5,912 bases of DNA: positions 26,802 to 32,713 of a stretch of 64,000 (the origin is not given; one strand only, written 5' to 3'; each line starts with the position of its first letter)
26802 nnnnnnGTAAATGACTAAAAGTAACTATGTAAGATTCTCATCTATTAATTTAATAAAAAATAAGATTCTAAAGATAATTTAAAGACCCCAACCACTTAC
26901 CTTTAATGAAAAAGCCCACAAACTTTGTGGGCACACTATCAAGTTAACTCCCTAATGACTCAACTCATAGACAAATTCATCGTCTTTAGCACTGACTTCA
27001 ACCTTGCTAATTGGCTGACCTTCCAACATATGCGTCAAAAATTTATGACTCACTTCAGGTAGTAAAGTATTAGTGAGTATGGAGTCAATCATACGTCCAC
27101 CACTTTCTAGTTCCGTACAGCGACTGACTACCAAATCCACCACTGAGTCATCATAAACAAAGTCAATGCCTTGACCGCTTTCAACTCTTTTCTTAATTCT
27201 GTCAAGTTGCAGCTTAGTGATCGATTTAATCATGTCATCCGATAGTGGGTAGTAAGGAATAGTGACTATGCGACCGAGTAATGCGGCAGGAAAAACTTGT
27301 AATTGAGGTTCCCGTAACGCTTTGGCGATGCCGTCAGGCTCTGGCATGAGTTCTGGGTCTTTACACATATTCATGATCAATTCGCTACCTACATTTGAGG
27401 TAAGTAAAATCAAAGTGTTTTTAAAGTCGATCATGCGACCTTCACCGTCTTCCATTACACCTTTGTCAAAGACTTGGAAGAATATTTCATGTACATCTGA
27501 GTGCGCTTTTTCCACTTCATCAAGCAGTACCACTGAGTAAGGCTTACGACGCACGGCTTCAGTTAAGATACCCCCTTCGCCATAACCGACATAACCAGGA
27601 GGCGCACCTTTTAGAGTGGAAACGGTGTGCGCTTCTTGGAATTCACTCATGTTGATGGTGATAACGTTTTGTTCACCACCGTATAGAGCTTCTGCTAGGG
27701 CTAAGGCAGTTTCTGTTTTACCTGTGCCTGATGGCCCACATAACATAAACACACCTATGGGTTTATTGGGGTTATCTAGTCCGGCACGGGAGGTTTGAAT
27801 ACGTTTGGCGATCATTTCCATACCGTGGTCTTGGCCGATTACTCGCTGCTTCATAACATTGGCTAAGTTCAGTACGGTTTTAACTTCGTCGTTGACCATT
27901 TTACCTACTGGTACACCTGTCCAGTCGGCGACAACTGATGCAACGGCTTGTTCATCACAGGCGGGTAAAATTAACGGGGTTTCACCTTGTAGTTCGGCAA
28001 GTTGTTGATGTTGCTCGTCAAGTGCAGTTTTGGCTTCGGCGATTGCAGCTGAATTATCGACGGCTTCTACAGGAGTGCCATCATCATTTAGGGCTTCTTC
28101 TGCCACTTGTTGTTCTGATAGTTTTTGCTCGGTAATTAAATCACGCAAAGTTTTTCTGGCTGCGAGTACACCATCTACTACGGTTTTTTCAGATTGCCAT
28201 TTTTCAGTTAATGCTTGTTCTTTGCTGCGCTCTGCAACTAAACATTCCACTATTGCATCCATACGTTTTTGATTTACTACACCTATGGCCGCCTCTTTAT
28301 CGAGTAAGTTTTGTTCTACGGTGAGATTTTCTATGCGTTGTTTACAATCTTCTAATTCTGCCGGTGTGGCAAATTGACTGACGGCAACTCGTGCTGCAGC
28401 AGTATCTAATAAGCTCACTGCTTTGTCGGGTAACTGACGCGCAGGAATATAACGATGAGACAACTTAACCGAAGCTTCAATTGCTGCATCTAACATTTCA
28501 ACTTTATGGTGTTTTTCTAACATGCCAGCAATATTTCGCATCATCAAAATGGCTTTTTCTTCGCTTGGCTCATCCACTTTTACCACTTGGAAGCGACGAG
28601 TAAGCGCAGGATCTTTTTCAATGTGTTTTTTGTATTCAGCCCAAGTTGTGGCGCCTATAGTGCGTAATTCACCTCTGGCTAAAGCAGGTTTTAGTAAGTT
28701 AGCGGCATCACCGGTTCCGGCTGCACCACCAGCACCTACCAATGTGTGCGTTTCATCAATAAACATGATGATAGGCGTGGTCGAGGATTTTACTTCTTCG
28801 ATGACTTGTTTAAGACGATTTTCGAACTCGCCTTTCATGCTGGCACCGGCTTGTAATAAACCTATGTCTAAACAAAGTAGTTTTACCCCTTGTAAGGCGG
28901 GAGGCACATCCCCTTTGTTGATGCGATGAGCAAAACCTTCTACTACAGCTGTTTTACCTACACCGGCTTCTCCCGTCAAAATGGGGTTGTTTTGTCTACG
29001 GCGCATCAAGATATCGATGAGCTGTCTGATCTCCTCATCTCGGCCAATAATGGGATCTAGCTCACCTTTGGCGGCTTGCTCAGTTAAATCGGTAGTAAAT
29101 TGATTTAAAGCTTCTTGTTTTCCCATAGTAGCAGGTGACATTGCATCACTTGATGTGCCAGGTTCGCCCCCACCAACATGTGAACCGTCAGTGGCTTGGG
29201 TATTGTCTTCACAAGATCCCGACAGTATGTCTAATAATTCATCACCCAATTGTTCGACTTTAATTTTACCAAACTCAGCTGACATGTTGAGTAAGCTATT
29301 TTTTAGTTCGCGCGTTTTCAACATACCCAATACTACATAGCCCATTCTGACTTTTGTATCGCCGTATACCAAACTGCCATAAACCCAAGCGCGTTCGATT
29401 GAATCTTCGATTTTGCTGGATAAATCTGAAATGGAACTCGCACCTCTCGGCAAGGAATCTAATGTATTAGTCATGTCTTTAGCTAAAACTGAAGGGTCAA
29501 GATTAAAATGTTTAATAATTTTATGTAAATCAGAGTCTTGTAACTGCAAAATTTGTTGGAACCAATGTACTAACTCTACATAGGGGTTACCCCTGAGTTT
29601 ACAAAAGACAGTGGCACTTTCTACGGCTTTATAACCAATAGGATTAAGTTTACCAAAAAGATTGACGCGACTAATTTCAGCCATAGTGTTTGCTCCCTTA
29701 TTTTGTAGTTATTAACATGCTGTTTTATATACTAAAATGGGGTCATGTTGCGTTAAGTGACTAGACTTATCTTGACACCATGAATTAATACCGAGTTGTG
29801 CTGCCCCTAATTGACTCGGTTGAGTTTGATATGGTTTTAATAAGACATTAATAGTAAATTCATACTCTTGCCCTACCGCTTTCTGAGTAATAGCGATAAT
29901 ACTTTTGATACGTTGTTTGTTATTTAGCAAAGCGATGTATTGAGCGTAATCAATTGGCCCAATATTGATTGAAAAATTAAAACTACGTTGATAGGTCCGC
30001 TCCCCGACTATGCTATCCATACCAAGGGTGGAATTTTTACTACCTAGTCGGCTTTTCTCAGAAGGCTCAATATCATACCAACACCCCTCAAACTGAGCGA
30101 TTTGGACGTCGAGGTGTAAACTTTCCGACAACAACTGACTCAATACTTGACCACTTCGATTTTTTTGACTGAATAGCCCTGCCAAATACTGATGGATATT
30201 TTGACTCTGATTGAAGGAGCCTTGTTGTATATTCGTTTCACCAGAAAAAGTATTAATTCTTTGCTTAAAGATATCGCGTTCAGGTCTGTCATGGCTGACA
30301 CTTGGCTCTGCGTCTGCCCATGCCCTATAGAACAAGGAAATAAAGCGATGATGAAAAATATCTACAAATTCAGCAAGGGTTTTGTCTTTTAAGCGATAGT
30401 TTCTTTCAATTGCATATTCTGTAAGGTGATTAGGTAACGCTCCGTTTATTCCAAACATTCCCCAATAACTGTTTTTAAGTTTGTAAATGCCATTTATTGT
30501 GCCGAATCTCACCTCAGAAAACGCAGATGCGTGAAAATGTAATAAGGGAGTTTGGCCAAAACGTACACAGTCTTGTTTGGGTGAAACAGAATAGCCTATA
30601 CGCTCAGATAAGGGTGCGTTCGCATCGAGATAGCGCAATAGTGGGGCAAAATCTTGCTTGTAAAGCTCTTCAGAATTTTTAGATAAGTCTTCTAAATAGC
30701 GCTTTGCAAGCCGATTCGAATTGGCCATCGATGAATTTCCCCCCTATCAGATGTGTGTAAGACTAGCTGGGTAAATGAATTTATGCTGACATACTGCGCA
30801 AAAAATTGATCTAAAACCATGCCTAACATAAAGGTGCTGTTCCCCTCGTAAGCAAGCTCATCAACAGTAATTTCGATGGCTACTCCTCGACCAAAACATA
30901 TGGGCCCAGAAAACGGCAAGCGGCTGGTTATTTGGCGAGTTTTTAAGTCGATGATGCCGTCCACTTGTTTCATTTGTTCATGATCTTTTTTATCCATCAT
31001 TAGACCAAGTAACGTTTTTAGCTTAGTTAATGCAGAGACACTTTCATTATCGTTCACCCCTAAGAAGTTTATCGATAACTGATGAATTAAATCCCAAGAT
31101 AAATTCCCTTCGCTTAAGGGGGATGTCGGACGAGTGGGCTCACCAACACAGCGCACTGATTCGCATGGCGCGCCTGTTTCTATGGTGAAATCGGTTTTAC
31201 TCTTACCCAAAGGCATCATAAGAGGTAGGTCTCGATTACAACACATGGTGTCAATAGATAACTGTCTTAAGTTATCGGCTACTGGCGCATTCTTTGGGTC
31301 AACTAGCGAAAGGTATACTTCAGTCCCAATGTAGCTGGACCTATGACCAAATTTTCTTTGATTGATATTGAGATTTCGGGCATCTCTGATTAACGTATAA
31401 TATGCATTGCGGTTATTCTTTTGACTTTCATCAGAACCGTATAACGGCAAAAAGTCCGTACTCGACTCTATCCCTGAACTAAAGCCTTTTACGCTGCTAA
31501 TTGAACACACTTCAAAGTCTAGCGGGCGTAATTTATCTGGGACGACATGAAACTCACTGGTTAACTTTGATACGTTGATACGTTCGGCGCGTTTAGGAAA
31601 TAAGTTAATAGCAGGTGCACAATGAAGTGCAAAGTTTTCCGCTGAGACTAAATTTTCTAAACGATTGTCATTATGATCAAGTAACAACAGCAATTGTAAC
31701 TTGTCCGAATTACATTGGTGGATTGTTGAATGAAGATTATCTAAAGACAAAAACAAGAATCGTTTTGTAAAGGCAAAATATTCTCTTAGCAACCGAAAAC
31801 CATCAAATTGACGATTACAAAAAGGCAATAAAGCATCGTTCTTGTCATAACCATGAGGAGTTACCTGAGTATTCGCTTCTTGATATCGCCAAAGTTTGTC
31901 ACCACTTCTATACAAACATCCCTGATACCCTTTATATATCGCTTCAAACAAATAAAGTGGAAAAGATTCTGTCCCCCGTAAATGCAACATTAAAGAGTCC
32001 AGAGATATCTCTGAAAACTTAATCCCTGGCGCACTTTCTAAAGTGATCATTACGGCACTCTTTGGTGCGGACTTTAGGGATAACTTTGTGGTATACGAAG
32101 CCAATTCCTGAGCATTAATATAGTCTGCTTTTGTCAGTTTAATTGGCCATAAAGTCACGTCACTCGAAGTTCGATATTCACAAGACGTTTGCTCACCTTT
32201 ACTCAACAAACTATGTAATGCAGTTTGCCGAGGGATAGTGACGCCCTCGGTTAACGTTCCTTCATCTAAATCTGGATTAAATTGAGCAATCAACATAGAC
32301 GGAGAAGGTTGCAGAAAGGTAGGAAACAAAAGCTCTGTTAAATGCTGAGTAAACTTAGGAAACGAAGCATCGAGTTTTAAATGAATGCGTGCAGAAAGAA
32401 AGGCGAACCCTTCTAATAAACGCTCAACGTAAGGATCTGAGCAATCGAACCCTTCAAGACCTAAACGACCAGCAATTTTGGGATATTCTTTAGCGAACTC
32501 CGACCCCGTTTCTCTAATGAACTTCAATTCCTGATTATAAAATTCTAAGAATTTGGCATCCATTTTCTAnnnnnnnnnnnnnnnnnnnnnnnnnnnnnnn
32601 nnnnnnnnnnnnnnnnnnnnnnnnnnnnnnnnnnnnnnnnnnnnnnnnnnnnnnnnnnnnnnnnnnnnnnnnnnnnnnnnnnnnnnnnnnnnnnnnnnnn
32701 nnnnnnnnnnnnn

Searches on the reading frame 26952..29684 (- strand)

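Call 8: search_protein_families(library=pfam, proteins=[window:26952-29684:-], max_evalue=0.01)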
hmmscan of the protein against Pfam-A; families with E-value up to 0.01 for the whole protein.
window:26952-29684:- (910 aa): 31 families (the best 25 are shown)
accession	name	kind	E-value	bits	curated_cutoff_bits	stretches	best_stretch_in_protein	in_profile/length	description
PF07724.20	AAA_2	-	8.1e-54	182.5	27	1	641-807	1-164/166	AAA domain (Cdc48 subfamily)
PF17871.7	AAA_lid_9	-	1e-28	99.7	22.8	1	374-466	1-93/104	AAA lid domain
PF00004.35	AAA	-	3.3e-19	70.1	21.2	2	235-366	2-124/131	ATPase family associated with various cellular activities (AAA)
PF07728.20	AAA_5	-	6e-15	55.9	22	1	646-762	2-120/139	AAA domain (dynein-related subfamily)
PF10431.15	ClpB_D2-small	-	4.8e-13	49.4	21.9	1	814-888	1-74/81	C-terminal, D2-small domain, of ClpB protein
PF13191.12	AAA_16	-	1.7e-12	48.6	32.6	1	212-258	2-51/167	AAA ATPase domain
PF13401.12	AAA_22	-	8e-09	36.3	27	0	644-684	6-46/130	AAA domain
PF12775.13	AAA_7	-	1.8e-06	28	25.8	0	646-688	36-78/181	P-loop containing dynein motor region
PF00158.32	Sigma54_activat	-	5.1e-06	26.7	20.2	1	646-760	25-139/168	Sigma-54 interaction domain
PF01637.24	ATPase_2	-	5.9e-05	23.4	33.2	0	215-255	4-44/225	ATPase domain predominantly from Archaea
PF20720.3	nSTAND3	-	7.2e-05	23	27.2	0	645-686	19-58/155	Novel STAND NTPase 3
PF05621.17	TniB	-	8e-05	22.6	22.4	0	218-370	22-184/189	Bacterial TniB protein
PF13479.12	AAA_24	-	0.00025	21.4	27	0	646-731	5-80/195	AAA domain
PF13481.12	AAA_25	-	0.00035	20.7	27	0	645-672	35-62/195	AAA domain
PF13245.12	AAA_19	-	0.00041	21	25.1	0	231-257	11-37/134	AAA domain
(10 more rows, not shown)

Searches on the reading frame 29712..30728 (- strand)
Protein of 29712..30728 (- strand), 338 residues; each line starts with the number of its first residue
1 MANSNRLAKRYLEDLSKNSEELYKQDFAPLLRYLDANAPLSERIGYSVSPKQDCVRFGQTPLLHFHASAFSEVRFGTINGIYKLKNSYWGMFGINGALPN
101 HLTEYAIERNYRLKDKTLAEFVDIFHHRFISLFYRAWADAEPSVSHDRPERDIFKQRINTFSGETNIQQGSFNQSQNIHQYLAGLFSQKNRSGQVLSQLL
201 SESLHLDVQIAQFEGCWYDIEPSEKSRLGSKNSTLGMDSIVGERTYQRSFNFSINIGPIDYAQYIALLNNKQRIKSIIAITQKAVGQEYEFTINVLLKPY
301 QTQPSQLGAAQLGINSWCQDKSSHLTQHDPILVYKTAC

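Call 8: search_protein_families(library=pfam, proteins=[window:29712-30728:-], max_evalue=0.01)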
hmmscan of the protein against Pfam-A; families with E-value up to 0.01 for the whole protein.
window:29712-30728:- (338 aa): 1 family
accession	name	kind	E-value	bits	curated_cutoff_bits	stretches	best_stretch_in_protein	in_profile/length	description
PF06996.16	T6SS_TssG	-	5.8e-76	256.1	24.6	1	23-318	3-303/304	Type VI secretion, TssG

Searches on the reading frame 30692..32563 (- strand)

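Call 8: search_protein_families(library=pfam, proteins=[window:30692-32563:-], max_evalue=0.01)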
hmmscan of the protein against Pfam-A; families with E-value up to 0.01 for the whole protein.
window:30692-32563:- (623 aa): 1 family
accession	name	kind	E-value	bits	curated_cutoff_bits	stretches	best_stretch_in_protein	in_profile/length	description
PF05947.17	T6SS_TssF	-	2.1e-208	694.2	25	1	1-619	1-607/608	Type VI secretion system, TssF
